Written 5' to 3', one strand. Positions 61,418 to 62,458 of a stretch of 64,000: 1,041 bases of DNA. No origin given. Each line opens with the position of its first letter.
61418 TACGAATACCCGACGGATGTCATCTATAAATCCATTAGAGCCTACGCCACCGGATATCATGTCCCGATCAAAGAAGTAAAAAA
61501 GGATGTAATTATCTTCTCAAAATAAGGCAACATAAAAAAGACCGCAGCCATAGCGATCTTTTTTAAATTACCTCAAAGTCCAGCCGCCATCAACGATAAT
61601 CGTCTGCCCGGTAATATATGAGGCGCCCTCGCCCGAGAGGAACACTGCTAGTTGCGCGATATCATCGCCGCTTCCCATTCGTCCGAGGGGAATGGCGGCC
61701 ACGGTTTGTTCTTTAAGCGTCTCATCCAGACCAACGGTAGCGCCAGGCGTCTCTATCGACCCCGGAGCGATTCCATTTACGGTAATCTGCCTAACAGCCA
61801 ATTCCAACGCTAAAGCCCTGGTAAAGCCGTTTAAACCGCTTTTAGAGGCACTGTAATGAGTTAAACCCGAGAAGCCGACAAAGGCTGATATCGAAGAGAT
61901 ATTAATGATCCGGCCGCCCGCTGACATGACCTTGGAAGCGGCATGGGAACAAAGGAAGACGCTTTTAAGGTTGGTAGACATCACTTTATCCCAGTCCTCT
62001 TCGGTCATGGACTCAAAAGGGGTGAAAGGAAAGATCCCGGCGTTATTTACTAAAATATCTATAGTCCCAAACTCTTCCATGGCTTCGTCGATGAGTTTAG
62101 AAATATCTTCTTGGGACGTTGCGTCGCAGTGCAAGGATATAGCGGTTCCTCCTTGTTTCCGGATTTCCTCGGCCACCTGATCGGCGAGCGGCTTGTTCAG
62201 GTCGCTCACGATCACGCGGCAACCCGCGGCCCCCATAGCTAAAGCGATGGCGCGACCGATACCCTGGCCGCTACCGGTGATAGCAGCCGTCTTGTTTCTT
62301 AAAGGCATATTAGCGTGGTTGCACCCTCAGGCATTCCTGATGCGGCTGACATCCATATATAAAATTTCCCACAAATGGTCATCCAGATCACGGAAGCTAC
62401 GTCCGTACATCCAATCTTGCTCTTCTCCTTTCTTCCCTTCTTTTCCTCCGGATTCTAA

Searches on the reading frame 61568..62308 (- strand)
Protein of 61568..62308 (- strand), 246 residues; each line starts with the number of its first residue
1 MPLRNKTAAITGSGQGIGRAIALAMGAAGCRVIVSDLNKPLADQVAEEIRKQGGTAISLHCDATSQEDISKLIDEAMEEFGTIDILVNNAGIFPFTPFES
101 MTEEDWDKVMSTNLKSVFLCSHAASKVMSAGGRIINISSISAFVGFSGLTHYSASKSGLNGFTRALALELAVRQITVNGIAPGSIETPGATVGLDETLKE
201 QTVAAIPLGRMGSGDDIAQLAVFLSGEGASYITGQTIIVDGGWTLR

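Call 9: search_protein_families(library=pfam, proteins=[window:61568-62308:-], max_evalue=0.001)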
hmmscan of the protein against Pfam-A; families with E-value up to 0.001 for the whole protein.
window:61568-62308:- (246 aa): 4 families
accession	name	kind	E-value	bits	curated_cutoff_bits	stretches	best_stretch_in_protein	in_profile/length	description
PF13561.12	adh_short_C2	-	7.6e-72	242.1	27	1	15-244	6-236/236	Enoyl-(Acyl carrier protein) reductase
PF00106.31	adh_short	-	4.9e-61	206.1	26.6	1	6-189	1-186/195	short chain dehydrogenase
PF08659.16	KR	-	6.4e-18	65.7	22.6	1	9-165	4-162/180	KR domain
PF23441.1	SDR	-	0.00053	19.9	27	1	154-243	165-255/258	SDR-like rossmann domain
